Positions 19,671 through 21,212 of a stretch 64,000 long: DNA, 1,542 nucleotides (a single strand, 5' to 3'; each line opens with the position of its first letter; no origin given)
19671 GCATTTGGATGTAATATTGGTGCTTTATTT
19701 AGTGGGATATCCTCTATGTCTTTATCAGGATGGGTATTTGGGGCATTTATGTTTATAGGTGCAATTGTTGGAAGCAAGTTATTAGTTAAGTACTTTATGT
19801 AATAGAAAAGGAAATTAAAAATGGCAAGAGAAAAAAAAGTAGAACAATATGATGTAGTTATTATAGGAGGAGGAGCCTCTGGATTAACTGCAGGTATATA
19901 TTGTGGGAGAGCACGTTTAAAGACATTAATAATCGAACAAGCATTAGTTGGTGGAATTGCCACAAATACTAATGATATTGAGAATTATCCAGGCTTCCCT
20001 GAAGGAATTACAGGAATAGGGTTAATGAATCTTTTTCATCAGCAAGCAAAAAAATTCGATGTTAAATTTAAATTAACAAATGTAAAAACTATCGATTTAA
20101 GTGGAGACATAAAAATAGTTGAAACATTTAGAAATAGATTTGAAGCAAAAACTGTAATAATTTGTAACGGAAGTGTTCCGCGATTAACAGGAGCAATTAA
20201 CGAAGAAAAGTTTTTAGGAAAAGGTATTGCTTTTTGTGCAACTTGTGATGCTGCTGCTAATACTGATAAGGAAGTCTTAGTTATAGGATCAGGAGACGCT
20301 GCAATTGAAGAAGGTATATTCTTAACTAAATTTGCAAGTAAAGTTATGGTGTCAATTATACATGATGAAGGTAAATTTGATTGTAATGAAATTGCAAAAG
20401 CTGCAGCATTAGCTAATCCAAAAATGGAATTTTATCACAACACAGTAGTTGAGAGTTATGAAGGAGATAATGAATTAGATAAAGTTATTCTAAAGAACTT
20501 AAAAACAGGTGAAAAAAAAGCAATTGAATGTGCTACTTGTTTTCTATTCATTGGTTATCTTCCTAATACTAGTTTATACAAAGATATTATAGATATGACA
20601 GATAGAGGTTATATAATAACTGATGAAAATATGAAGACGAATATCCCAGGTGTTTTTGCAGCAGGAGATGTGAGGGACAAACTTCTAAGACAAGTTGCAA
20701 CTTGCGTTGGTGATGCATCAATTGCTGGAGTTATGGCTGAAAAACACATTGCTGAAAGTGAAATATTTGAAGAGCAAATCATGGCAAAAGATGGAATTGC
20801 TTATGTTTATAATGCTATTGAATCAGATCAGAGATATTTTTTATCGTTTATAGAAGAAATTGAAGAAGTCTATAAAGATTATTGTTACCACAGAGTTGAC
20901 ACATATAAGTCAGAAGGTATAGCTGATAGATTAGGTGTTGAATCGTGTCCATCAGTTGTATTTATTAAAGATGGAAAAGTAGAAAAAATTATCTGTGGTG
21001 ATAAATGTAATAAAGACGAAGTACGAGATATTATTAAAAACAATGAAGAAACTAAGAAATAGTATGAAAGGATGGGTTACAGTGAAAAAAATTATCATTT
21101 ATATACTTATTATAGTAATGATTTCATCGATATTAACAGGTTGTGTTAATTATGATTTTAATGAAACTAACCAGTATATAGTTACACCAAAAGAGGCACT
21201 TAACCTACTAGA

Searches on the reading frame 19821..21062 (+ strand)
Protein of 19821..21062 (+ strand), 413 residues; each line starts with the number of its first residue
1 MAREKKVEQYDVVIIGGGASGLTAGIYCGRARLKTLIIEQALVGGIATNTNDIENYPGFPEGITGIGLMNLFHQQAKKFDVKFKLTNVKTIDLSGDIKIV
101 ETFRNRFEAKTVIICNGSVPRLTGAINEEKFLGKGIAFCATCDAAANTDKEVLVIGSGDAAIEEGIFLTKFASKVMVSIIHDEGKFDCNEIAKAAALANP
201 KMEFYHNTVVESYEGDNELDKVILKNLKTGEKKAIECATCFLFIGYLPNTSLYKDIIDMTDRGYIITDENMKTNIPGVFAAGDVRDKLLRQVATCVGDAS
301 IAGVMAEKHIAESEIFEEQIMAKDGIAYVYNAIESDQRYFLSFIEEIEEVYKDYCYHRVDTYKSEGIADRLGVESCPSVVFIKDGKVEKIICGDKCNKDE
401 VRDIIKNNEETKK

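Call 25: search_protein_families(library=ncbifam, proteins=[window:19821-21062:+], max_evalue=0.00001)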
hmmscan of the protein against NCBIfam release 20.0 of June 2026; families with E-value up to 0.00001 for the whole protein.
window:19821-21062:+ (413 aa): 42 families (the best 25 are shown)
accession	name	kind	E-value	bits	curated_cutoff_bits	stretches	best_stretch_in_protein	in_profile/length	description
TIGR03143.1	AhpF_homolog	hypoth_equivalog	1.3e-95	321.1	687.65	1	9-313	4-311/555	putative alkyl hydroperoxide reductase F subunit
TIGR01292.1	TRX_reduct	equivalog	1.1e-93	313.4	343.45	1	10-309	1-299/300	thioredoxin-disulfide reductase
TIGR03140.1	AhpF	equivalog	1.3e-50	172.4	502.9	1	3-306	206-508/515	alkyl hydroperoxide reductase subunit F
NF007614.0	PRK10262.1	equivalog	1.8e-45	155.4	644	1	11-310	8-314/321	thioredoxin-disulfide reductase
TIGR01350.1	lipoamide_DH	equivalog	4.5e-24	85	408.8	2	94-308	116-333/461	dihydrolipoyl dehydrogenase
NF004947.0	PRK06292.2-5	equivalog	4.7e-16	58.7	592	1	106-293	129-319/474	dihydrolipoyl dehydrogenase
NF004945.0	PRK06292.2-3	equivalog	8.9e-15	54.6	494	1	98-306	119-327/457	dihydrolipoyl dehydrogenase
TIGR04018.1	Bthiol_YpdA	hypoth_equivalog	1.2e-14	53.8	339.9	1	85-286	90-290/316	YpdA family putative bacillithiol disulfide reductase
TIGR02053.1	MerA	equivalog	9.1e-14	51.3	454.45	1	104-299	125-323/465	mercury(II) reductase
NF005883.0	PRK07845.1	equivalog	1.4e-12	47.3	479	1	100-305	131-335/466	NAD(P)H-quinone dehydrogenase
NF004776.0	PRK06116.1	equivalog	1.9e-12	46.9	480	1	87-288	107-308/450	glutathione-disulfide reductase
NF003585.0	PRK05249.1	equivalog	2.3e-11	43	465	1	99-284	129-312/464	Si-specific NAD(P)(+) transhydrogenase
NF041853.1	hythiocyan_redase_MerA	equivalog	2e-10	40.1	650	1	148-286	159-296/440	hypothiocyanous acid reductase MerA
TIGR01421.1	gluta_reduc_1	equivalog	2.6e-10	40.1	556.15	1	99-295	120-316/450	glutathione-disulfide reductase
NF004944.0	PRK06292.2-2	equivalog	6.3e-10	38.3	619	1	98-288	120-309/460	dihydrolipoyl dehydrogenase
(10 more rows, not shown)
